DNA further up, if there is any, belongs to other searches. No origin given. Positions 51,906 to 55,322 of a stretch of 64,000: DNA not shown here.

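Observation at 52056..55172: Giant secreted papain-like protease with beta-helix stalk and T9SS-type C-terminal sorting domain, driven by a near-consensus promoter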

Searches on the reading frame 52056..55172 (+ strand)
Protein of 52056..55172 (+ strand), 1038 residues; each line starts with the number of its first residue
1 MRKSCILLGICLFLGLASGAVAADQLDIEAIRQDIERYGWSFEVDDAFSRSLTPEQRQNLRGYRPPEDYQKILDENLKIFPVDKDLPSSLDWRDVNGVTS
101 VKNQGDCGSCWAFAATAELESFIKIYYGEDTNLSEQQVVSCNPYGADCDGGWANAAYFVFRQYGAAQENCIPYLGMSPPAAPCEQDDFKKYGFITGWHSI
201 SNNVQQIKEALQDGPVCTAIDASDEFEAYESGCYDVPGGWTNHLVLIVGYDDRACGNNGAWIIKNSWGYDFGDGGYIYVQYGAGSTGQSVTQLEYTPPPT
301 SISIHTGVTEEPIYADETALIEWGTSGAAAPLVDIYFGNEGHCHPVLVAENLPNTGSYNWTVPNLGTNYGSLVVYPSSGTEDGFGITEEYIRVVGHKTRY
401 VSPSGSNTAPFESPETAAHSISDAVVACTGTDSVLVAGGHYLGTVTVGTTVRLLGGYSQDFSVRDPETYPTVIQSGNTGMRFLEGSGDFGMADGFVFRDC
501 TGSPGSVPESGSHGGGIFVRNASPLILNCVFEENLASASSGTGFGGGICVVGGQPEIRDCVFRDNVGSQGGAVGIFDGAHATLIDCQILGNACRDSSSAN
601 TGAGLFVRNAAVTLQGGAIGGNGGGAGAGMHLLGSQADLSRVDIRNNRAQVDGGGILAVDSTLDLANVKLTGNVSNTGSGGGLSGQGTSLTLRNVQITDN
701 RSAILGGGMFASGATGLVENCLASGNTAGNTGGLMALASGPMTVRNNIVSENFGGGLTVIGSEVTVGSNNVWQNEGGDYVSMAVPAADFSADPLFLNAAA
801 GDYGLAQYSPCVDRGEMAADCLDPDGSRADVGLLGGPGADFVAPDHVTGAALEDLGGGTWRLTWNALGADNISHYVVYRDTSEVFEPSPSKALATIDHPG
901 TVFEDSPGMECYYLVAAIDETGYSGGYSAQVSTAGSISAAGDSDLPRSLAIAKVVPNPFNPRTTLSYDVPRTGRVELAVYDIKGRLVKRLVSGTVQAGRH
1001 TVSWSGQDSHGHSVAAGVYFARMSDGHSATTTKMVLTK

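Call 3: search_protein_families(library=pfam, proteins=[window:52056-55172:+], max_evalue=0.1)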
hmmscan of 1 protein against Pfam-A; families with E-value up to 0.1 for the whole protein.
window:52056-55172:+ (1038 aa): 9 families
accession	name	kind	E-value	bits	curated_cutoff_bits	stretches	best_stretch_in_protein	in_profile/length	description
PF00112.29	Peptidase_C1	-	2.3e-49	168.9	20.7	1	86-284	1-207/220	Papain family cysteine protease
PF13229.12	Beta_helix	-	1.5e-16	60.8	25.9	2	633-782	6-146/158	Right handed beta helix region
PF13860.13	FlgD_ig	-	3.5e-10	40.2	27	1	974-1023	24-73/79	FlgD Ig-like domain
PF18962.6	Por_Secre_tail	-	7.4e-05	23.4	27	1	956-1035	3-74/75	Secretion system C-terminal sorting domain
PF03051.21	Peptidase_C1_2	-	0.00032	20.1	22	1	240-278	358-396/438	Peptidase C1-like family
PF08480.16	Disaggr_assoc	-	0.0014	19.1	22.6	1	707-807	55-171/194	Disaggregatase related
PF05048.19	NosD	-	0.0026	17.7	23.6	0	720-777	48-107/212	Periplasmic copper-binding protein (NosD)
PF04234.18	CopC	-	0.057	14.9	23.3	0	990-1020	57-90/92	CopC domain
PF13529.12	Peptidase_C39_2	-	0.093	13.7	24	0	186-253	72-133/143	Peptidase_C39 like family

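Call 4: search_protein_families(library=ncbifam, proteins=[window:52056-55172:+], max_evalue=0.1)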
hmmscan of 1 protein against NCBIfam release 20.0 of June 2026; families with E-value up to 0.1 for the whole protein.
window:52056-55172:+ (1038 aa): 10 families
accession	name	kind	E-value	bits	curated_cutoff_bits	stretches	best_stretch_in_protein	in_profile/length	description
TIGR04183.1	Por_Secre_tail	domain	2.5e-07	30.6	23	1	955-1035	2-70/72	T9SS type A sorting domain-containing protein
NF005176.1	PRK06655.1-1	equivalog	1.3e-06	28.5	230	1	972-1026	96-150/197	flagellar hook assembly protein FlgD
NF033707.1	T9SS_sortase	equivalog_domain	3e-06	25.2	420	1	952-1024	999-1076/1095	type IX secretion system sortase PorU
NF052228.1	T9SS_PorZ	equivalog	0.00025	19.6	260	1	978-1034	700-753/757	type IX secretion system anionic LPS delivery protein PorZ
NF009277.0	PRK12634.1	equivalog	0.00083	19.5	333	1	971-1024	120-173/221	flagellar basal body rod modification protein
NF009276.0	PRK12633.1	equivalog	0.00088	19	383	1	963-1025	118-181/234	flagellar basal body rod modification protein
NF038113.1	T9SSA_dep_M36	equivalog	0.0018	16.5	885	1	952-1036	793-868/869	T9SS-dependent M36 family metallopeptidase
NF009452.0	PRK12812.1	equivalog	0.0023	17.2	258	1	973-1024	152-205/289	flagellar basal body rod modification protein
NF009453.0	PRK12813.1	equivalog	0.0026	17.3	264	1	973-1022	124-170/223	flagellar basal body rod modification protein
NF052323.1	T9SSA_dep_M6i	equivalog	0.014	13.4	600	1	956-1025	962-1026/1043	T9SS-dependent M6-like inactivated metalloprotease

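Call 9: find_encoding_contigs(protein=window:52056-55172:+, flank=10000, max_places=6)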
Protein window:52056-55172:+ (1038 aa): no gene with exactly this product is on record in the collection.
